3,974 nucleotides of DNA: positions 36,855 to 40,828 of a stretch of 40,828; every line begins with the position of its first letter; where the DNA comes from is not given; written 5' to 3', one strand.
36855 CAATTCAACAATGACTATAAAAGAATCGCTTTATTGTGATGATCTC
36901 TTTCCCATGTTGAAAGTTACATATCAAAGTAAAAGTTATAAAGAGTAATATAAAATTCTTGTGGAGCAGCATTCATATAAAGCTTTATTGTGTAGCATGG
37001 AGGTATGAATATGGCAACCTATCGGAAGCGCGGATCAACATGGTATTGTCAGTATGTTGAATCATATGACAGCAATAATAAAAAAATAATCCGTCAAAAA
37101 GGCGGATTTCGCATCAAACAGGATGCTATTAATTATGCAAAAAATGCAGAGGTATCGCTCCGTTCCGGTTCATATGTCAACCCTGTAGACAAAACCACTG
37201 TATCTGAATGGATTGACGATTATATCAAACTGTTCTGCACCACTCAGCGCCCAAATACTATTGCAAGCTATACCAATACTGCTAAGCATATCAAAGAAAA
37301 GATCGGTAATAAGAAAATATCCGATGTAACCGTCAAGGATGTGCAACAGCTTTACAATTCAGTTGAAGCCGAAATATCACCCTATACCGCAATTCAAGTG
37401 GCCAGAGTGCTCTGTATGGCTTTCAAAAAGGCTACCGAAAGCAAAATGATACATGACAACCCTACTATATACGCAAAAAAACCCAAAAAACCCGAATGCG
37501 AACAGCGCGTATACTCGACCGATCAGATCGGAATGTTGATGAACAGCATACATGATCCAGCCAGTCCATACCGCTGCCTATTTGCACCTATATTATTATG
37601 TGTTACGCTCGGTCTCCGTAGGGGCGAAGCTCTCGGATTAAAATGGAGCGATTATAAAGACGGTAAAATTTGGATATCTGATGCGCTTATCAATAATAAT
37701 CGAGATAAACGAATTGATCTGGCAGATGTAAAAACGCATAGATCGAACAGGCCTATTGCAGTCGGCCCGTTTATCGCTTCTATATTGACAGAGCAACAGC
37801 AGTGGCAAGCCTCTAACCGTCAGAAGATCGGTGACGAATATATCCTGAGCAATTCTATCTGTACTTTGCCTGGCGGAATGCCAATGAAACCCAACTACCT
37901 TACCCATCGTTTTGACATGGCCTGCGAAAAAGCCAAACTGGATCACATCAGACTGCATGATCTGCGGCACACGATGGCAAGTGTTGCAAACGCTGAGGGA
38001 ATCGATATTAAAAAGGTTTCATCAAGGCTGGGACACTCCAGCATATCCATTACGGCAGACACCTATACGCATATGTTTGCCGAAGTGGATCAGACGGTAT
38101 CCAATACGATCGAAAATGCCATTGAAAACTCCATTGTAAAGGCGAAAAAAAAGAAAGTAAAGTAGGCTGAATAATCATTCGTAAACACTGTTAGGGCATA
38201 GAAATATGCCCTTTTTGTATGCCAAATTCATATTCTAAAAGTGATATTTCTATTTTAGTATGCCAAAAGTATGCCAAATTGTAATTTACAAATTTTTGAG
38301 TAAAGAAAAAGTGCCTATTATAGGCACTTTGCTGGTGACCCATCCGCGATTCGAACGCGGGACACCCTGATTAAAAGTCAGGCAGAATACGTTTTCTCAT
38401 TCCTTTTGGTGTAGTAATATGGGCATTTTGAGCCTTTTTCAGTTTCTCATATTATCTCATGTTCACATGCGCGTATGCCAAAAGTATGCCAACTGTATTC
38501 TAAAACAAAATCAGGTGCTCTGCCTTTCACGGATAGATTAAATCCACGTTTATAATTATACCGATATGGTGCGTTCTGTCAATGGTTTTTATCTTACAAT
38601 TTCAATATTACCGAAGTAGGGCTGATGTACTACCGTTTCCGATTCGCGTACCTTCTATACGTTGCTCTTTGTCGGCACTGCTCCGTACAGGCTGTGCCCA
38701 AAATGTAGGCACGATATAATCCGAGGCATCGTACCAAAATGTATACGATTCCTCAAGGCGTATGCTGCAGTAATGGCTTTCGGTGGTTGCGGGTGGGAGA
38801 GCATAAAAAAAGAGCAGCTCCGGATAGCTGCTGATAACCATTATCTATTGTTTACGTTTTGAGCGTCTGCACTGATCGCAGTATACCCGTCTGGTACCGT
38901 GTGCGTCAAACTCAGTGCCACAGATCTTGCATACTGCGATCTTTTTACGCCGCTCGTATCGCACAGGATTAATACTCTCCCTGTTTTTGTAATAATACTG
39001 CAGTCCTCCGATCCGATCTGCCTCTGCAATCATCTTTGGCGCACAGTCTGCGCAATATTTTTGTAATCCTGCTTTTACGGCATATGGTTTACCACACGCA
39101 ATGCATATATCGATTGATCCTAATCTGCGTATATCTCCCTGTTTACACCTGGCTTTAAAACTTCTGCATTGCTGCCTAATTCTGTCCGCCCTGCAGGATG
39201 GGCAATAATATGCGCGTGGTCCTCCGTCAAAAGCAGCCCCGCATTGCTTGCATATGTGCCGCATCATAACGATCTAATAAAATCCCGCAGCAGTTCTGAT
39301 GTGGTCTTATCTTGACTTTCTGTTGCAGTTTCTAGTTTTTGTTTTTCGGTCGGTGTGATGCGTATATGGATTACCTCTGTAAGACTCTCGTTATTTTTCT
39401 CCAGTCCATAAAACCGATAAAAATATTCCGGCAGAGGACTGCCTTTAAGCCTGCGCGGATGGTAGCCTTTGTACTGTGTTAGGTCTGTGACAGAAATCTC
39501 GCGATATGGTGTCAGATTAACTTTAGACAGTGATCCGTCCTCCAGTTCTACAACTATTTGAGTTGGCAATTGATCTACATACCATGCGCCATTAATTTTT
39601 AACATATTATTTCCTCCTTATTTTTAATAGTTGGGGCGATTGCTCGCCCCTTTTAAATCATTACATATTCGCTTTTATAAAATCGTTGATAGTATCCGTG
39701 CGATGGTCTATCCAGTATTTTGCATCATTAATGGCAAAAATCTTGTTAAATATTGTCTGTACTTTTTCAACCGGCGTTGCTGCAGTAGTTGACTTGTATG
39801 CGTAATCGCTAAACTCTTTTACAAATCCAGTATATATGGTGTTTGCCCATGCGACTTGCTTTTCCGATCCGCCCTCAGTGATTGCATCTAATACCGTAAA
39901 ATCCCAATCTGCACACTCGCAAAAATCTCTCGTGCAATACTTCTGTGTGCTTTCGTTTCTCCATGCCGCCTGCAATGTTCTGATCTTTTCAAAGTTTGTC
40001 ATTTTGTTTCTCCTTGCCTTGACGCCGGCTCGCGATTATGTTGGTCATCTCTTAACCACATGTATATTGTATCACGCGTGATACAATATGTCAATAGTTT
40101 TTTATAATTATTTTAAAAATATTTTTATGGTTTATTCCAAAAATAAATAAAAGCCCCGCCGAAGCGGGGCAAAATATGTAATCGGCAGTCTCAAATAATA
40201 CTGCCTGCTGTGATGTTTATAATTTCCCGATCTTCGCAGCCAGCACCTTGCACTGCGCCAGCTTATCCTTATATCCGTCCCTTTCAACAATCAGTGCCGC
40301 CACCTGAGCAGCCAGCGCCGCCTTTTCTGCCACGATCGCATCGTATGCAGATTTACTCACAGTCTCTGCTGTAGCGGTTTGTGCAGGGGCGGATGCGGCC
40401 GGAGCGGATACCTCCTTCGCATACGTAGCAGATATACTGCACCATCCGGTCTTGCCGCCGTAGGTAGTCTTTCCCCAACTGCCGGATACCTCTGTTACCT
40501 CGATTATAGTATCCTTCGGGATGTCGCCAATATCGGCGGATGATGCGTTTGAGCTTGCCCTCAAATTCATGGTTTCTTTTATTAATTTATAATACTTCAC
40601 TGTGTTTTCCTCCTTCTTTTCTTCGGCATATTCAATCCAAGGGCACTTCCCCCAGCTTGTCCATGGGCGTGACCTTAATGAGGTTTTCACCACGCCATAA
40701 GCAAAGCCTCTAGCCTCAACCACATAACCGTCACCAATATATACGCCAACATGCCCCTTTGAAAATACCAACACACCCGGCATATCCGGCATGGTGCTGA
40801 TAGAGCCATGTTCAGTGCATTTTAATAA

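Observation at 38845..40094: Self-contained, tightly regulated three-gene accessory operon between lysin and attP (candidate anti-defence, defence or conversion module)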

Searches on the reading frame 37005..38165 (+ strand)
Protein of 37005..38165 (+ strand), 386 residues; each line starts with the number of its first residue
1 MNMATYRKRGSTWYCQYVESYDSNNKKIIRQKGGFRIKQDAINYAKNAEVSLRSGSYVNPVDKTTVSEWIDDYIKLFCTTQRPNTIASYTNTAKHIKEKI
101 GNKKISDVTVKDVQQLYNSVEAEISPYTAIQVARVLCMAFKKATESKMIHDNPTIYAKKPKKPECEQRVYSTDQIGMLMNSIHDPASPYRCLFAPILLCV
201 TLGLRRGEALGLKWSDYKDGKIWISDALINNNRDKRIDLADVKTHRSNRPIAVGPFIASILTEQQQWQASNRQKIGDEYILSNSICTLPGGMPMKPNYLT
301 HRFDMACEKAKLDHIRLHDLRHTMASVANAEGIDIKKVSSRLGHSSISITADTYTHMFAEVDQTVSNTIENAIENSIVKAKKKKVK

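Call 3: search_protein_families(library=pfam, proteins=[window:37005-38165:+], max_evalue=1)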
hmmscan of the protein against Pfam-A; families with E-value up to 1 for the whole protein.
window:37005-38165:+ (386 aa): 8 families
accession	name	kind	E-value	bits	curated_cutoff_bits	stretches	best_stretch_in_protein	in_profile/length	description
PF00589.27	Phage_integrase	-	2.5e-21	76.6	27.1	1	172-358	5-169/172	Phage integrase family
PF14659.12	Phage_int_SAM_3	-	7.4e-10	39.4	22.6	1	65-119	1-56/58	Phage integrase, N-terminal SAM-like domain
PF22022.2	Phage_int_M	-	5.5e-06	27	27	1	71-154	6-90/96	Phage integrase central domain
PF14657.12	Arm-DNA-bind_4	-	3.1e-05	23.9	22.3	1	12-53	1-43/47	Arm DNA-binding domain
PF13102.12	Phage_int_SAM_5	-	0.00041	21.1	22.3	1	66-153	2-92/98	Phage integrase SAM-like domain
PF16844.10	DIMCO_N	-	0.0013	19.5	36.7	0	298-340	27-70/91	Dinitrogenase iron-molybdenum cofactor, N-terminal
PF08349.16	DUF1722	-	0.17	12.6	22.5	1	49-119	10-80/117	Protein of unknown function (DUF1722)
PF13495.12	Phage_int_SAM_4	-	0.26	12.2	27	1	81-142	14-77/85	Phage integrase, N-terminal SAM-like domain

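Call 4: search_protein_families(library=phrogs, proteins=[window:37005-38165:+], max_evalue=1)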
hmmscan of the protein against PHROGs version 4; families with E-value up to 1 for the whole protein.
window:37005-38165:+ (386 aa): 12 families
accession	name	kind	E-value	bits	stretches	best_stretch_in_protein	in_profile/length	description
phrog_1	-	integration and excision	1.4e-67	230.3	1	5-377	116-455/611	integrase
phrog_216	-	integration and excision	8.7e-33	114.7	1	130-371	16-238/301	integrase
phrog_7244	-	integration and excision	1.1e-17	65.1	1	61-225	70-231/263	integrase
phrog_26960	-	unknown function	1.1e-13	52.6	1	3-120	8-126/146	-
phrog_7685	-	integration and excision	6.3e-11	43.3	1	310-371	176-237/240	integrase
phrog_23783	-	integration and excision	4.6e-07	30.9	1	7-130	8-127/162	integrase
phrog_34557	-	integration and excision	0.0001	23.1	1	201-362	9-171/183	integrase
phrog_25190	-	integration and excision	0.00033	22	1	297-360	29-92/109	integrase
phrog_15424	-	unknown function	0.0021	19.1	1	61-116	71-127/128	-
phrog_23271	-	unknown function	0.0052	17.7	1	314-357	8-50/67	-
phrog_35951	-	unknown function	0.019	16.4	1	305-365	11-70/97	-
phrog_7269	-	integration and excision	0.088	13.8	1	316-364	29-77/89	integrase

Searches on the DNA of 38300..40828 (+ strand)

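Call 12: search_dna_similar(query=window:38300-40828:+, collection=phages, mode=distant)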
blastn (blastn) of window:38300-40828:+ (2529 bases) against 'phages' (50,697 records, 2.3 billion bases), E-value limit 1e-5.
Records with a match: 1; places in all: 1; records where one place covers at least 80% of the query: 0.
Best place of each record, by identity: 80-90% 1.
By first word of the organism name: Bacteriophage 1.
By host as written in the record: - 1.
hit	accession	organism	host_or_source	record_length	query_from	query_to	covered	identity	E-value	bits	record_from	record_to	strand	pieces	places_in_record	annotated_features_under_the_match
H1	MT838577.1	Bacteriophage sp.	human fecal samples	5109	34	81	2%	87.5%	3e-6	61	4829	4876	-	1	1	record has no annotation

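Call 33: search_rna_families(source=window, start=38300, end=40300, threshold=evalue, max_evalue=10, show_alignments=3)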
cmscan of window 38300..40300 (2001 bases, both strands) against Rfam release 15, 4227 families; matches with E-value up to 10: 12.
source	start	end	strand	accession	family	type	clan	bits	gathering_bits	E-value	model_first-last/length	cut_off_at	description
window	38344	38399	-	RF00005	tRNA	Gene; tRNA;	CL00001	32.3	29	0.00023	8-63/71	no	tRNA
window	40142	40211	-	RF02538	TarB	Gene; sRNA;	-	24.7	80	0.074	1-79/79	no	Vibrio ToxT activated RNA TarB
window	40147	40261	-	RF02766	Ysr49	Gene; sRNA;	-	21.8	95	0.23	1-124/124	no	Yersinia sRNA 49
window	40096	40183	+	RF03546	Flavivirus-5UTR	Cis-reg;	CL00129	21.3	80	0.19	1-156/156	no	Flavivirus 5' UTR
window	40141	40177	+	RF01342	CRISPR-DR32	Gene; CRISPR;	-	21.1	48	1.5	1-37/37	no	CRISPR RNA direct repeat element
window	38303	38405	-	RF02435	SpF41_sRNA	Gene; sRNA;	-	20.9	52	3.2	1-105/105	no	Streptococcus sRNA SpF41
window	40149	40263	-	RF02144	rsmX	Gene;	CL00106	18.3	56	1.5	1-114/114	no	rsmX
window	40146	40208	-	RF00057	RyhB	Gene; sRNA;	-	18.3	55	3.2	1-67/67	no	RyhB RNA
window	40145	40234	-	RF00444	PrrF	Gene; sRNA;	-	18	90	5.6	1-150/150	no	PrrF RNA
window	40145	40213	-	RF02837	anti-hemB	Gene; sRNA;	-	17.1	49.5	0.72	1-81/81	no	Burkholderia RNA 7 (anti-hemB)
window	38875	38940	+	RF00743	mir-308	Gene; miRNA;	-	15.6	60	9.7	1-63/63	no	mir-308 microRNA precursor family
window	40141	40183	-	RF02076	STnc100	Gene; sRNA;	-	15.3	47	2.1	165-206/206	no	Gammaproteobacterial sRNA STnc100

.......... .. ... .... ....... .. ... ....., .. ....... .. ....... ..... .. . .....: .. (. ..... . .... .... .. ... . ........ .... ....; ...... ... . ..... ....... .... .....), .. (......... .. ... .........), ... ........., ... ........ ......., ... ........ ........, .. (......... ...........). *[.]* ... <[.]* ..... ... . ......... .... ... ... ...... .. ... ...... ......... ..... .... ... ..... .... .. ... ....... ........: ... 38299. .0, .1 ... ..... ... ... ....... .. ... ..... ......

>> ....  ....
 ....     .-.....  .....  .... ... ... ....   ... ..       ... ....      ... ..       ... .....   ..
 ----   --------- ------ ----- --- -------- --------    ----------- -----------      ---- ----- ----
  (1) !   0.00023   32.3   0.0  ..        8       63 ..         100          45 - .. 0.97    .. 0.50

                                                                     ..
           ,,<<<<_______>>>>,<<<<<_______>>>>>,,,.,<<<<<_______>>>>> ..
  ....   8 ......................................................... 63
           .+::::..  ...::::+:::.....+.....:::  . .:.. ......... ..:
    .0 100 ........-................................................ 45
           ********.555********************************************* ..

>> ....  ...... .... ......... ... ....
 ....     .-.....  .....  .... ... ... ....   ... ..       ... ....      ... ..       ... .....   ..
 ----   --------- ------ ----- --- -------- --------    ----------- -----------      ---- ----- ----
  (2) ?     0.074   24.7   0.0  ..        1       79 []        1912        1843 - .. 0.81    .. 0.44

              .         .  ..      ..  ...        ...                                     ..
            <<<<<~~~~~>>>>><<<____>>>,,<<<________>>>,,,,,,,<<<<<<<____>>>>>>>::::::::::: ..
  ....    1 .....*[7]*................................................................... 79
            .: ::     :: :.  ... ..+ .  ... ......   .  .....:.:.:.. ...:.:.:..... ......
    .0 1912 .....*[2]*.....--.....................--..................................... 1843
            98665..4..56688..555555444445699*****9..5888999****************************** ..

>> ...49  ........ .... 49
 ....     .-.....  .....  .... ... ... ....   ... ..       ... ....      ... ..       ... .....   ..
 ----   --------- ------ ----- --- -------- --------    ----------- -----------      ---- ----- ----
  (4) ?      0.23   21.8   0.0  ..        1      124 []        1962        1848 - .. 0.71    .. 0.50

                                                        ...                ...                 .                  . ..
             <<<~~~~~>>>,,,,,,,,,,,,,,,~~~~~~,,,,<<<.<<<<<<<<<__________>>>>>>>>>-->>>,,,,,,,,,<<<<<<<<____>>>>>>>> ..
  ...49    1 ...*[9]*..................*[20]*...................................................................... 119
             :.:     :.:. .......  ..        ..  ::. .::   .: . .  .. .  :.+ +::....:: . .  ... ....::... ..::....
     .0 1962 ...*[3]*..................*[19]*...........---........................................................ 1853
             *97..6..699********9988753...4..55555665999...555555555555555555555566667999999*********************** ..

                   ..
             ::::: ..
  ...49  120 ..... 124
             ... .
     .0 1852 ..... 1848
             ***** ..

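Call 108: build_rna_model(alignment_id=A3, structure=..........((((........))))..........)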
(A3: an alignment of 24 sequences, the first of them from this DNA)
Model R1 built from alignment A3 (24 sequences, 36 columns); structure: as given.
model positions 36; base pairs 4; branch points 0; effective number of sequences 24; information 1.1 bits per position. Calibrated on 0.2 Mb of random sequence (short: E-values are rough).
structure used (alignment columns):
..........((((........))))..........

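Call 109: search_with_rna_model(model_id=R1, sources=[window, L142, L143, L144, L159, L161, L026, L025, L132, L135, L140, L145, L155, L157, L158, L162, L163, L018, L019, L020, L141, L149, L152, L164, L165, L008, L007, L005, L002, L001], max_evalue=1, show_alignments=0)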
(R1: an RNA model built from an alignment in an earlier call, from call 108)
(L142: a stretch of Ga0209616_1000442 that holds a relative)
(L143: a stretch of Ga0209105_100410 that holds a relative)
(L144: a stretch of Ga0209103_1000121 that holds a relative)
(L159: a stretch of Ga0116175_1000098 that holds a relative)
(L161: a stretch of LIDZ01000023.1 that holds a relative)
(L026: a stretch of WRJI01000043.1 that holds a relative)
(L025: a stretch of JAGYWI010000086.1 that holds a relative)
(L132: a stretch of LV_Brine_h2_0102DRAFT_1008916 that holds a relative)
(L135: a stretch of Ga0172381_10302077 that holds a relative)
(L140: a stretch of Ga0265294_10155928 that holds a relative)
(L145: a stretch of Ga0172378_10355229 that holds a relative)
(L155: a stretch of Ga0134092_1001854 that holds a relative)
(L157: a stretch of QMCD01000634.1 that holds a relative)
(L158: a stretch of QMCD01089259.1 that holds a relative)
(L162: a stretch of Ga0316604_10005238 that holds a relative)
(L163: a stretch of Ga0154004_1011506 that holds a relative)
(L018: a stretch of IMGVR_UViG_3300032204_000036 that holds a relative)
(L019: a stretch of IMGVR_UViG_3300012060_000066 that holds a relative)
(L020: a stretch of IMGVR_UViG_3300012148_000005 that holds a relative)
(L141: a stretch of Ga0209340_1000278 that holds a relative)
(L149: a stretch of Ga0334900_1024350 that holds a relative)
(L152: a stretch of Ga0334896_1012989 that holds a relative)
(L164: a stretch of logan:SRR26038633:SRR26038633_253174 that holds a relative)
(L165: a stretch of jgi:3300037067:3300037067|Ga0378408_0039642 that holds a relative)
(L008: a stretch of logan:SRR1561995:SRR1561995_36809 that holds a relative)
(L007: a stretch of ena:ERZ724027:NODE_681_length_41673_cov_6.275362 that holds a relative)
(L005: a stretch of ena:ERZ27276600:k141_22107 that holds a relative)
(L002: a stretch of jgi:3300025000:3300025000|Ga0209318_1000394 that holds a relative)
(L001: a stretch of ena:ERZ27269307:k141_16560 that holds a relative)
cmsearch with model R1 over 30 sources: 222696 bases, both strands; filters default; matches with E-value up to 1: 15.
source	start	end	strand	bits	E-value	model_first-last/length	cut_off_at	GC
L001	5622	5657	+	52.5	2.3e-09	1-36/36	no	0.58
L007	2439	2474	+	49.8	9e-09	1-36/36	no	0.53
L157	1536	1571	+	49.3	1.2e-08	1-36/36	no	0.64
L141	4556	4591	+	47.3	3.3e-08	1-36/36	no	0.56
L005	4695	4730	+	46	6.4e-08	1-36/36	no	0.58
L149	310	345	+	43.7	2.1e-07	1-36/36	no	0.56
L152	1878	1913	+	43.7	2.1e-07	1-36/36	no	0.56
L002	5356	5390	+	40.2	1.3e-06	1-36/36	no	0.51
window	40005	40040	-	35.6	1.4e-05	1-36/36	no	0.56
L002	5960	5995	+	24.4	0.0042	1-36/36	no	0.42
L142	3836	3875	+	20.8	0.027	1-36/36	no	0.52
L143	3836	3875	+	20.8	0.027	1-36/36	no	0.52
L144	3836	3875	+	20.8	0.027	1-36/36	no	0.52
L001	7671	7702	+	19.8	0.045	1-36/36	no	0.59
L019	2635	2673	+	13.9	0.9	1-36/36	no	0.49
